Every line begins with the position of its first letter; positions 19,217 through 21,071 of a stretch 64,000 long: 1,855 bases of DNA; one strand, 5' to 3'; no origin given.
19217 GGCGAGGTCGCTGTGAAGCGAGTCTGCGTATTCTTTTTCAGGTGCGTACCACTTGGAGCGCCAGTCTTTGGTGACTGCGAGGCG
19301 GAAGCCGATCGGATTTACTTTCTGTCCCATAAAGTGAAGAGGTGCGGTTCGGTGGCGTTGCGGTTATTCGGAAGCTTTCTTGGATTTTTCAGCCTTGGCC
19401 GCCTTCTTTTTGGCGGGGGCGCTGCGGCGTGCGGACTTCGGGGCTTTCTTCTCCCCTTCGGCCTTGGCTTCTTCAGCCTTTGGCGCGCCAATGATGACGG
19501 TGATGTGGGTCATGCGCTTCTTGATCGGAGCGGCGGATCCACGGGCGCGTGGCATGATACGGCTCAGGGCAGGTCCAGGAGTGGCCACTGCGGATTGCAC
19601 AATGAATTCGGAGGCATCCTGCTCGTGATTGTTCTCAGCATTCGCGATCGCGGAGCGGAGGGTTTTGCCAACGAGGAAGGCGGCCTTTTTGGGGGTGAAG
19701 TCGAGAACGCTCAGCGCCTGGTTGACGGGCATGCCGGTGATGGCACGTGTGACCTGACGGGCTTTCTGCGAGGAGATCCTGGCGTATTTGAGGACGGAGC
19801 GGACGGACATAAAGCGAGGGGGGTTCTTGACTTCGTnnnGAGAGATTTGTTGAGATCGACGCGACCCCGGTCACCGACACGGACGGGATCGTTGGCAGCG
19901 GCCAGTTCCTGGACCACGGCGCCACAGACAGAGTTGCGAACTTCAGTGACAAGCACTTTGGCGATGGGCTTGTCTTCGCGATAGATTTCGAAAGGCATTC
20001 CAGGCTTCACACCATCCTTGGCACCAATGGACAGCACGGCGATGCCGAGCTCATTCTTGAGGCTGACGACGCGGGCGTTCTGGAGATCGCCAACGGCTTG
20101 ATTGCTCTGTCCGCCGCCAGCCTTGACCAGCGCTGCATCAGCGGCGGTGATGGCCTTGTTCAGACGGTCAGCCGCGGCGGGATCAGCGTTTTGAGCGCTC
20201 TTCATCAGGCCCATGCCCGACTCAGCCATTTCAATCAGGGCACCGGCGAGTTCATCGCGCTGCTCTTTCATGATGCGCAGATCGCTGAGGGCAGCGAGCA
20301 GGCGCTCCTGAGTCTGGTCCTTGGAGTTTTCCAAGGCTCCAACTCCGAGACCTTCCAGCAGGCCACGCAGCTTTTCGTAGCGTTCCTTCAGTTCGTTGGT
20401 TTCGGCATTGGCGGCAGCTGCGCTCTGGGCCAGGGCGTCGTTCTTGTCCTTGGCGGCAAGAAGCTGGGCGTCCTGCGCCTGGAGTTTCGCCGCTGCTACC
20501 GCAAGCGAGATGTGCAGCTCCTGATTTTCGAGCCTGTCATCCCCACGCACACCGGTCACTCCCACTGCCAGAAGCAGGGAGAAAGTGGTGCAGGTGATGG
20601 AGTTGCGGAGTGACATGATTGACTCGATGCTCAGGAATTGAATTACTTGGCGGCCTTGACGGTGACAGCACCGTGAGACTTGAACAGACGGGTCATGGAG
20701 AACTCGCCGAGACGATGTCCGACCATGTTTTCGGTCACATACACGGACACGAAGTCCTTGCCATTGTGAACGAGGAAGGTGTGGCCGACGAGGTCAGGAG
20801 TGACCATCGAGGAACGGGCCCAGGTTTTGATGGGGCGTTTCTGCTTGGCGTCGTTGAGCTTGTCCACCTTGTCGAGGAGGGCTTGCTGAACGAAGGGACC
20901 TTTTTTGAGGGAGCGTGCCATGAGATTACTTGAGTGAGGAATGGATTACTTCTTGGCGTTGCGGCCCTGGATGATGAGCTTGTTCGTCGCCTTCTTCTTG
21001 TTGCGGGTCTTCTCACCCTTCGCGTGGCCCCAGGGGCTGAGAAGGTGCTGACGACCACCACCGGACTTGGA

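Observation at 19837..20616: Exported coiled-coil protein gene inserted inside the S10 operon between rpsS and rplV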

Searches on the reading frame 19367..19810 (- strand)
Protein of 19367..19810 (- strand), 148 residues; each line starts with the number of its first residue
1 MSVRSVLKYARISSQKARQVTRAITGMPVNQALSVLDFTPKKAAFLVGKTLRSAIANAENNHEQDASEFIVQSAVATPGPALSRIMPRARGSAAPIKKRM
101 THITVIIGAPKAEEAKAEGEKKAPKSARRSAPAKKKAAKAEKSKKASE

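Call 4: search_protein_families(library=pfam, proteins=[window:19367-19810:-], max_evalue=1)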
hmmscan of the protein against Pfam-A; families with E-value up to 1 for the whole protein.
window:19367-19810:- (148 aa): 1 family
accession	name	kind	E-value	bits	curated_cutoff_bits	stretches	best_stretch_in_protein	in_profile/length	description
PF00237.24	Ribosomal_L22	-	1e-33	116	28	1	6-107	2-103/104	Ribosomal protein L22p/L17e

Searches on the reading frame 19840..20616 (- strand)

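Call 4: search_protein_families(library=pfam, proteins=[window:19840-20616:-], max_evalue=1)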
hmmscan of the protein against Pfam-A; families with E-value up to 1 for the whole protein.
window:19840-20616:- (259 aa): 3 families
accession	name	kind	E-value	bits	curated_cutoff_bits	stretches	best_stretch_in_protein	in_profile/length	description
PF07544.18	Med9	-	0.035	14.6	26.9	1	61-106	17-59/80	RNA polymerase II transcription mediator complex subunit 9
PF21825.2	crAss001_48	-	0.062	13.6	24.8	1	71-106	9-40/61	crAss001_48 related protein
PF12001.13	DUF3496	-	0.41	11.5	23.3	0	94-126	46-78/109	Domain of unknown function (DUF3496)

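Call 5: search_protein_families(library=ncbifam, proteins=[window:19840-20616:-], max_evalue=1)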
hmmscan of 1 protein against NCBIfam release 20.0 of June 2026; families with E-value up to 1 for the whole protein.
window:19840-20616:- (259 aa): 1 family
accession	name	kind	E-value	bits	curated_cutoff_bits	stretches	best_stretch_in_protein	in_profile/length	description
TIGR02168.1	SMC_prok_B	equivalog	0.067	10.9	567.35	1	37-174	310-450/1181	chromosome segregation protein SMC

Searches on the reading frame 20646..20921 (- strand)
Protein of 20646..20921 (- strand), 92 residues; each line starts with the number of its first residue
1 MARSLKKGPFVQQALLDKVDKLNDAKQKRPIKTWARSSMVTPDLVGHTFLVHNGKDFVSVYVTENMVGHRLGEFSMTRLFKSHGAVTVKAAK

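Call 4: search_protein_families(library=pfam, proteins=[window:20646-20921:-], max_evalue=1)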
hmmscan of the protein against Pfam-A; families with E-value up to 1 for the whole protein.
window:20646-20921:- (92 aa): 1 family
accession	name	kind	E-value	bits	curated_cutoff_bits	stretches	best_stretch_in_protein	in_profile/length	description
PF00203.26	Ribosomal_S19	-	1e-35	121.9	27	1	3-83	1-81/81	Ribosomal protein S19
